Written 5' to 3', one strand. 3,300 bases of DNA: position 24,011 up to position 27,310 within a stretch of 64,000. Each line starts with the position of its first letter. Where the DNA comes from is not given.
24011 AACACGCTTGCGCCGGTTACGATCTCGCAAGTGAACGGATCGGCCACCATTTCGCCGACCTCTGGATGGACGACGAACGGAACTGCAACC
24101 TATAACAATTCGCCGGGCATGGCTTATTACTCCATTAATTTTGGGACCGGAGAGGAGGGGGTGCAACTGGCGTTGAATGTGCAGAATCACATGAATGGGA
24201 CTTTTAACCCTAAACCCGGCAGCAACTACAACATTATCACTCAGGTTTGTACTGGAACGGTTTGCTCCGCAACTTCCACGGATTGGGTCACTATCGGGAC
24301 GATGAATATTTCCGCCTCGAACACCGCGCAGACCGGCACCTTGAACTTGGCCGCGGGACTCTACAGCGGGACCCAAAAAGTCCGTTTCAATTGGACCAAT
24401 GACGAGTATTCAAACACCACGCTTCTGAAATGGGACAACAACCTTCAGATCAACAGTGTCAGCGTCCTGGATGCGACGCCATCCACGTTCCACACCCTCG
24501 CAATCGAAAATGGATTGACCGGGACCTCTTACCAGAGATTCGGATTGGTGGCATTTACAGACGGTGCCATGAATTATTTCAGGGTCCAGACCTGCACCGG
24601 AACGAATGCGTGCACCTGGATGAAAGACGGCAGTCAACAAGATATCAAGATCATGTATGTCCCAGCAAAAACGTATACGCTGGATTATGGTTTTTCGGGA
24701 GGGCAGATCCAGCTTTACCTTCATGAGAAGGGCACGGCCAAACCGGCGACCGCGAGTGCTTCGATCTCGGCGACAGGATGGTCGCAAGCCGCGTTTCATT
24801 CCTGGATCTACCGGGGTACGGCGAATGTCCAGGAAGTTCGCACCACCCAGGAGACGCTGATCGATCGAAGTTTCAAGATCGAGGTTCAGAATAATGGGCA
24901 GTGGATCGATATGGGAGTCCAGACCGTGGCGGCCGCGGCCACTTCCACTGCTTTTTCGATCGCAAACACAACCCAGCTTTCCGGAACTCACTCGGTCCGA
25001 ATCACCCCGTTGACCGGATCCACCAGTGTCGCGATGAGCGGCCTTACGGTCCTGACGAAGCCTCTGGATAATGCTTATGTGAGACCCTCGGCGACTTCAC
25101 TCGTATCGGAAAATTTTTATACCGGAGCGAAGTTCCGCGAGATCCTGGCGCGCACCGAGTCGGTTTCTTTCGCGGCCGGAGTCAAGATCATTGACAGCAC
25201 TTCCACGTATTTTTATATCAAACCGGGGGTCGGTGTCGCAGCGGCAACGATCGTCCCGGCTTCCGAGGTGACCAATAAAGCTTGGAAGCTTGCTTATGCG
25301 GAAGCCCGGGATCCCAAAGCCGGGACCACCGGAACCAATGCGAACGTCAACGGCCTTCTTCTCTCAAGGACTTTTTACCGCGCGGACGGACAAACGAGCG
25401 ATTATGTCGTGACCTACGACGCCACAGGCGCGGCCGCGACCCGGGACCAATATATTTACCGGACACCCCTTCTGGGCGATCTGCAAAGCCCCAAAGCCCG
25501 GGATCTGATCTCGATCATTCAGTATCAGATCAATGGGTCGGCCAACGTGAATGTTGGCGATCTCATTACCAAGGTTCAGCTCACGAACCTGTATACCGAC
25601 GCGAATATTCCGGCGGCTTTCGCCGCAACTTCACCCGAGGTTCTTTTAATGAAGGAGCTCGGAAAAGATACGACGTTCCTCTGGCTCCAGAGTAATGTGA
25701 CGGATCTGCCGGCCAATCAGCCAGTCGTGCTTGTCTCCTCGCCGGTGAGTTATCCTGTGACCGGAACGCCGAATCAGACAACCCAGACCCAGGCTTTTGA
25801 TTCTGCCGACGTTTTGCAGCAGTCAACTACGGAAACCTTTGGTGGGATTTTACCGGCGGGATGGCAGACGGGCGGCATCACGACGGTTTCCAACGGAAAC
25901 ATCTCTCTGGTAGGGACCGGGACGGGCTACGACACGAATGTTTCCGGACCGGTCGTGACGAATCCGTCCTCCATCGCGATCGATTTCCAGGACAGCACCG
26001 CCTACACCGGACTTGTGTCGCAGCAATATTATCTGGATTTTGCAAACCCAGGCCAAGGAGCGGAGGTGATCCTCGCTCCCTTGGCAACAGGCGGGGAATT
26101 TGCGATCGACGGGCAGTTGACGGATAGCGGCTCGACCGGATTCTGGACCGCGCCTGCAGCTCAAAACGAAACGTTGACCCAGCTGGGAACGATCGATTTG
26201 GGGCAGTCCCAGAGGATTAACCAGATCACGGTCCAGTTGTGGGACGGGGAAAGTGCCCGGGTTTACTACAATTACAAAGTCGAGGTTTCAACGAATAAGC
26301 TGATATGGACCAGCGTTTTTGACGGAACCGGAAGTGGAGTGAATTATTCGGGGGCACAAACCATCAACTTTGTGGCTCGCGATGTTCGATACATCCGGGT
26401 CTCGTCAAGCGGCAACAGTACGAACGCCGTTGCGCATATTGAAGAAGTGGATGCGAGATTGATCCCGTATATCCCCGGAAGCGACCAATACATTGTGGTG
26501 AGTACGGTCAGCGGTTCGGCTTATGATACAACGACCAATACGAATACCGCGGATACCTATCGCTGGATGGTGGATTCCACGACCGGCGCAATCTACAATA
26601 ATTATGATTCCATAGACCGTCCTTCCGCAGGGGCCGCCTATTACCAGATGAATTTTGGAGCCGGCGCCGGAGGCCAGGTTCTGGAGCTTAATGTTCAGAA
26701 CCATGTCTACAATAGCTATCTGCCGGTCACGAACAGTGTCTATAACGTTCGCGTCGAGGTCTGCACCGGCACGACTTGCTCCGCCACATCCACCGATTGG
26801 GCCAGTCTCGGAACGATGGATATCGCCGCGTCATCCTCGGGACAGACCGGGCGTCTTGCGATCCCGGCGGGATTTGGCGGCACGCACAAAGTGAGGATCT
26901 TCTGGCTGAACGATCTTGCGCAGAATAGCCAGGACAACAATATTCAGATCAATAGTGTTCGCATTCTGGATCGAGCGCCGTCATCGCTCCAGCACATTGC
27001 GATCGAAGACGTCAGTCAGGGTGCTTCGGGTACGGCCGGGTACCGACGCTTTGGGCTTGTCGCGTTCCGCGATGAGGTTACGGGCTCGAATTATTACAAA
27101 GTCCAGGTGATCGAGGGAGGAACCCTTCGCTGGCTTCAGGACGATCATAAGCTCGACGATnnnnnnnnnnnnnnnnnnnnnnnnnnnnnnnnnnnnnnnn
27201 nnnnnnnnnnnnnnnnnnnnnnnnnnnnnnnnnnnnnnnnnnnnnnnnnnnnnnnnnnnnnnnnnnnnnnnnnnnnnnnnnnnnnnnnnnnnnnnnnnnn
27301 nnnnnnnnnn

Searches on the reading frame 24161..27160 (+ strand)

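Call 7: search_protein_families(library=pfam, proteins=[window:24161-27160:+], max_evalue=0.1)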
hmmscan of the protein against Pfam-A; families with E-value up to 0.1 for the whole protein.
window:24161-27160:+ (1000 aa): 3 families
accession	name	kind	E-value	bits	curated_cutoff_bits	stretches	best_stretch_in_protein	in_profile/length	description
PF00754.31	F5_F8_type_C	-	7.7e-13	49.1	28.2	1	646-763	15-127/127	F5/8 type C domain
PF22633.2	F5_F8_type_C_2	-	7.6e-11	42.9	27.8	1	648-747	2-91/91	NedA-like, galactose-binding domain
PF11178.13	DUF2963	-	0.0044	16.8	22.6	1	400-424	21-46/52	Protein of unknown function (DUF2963)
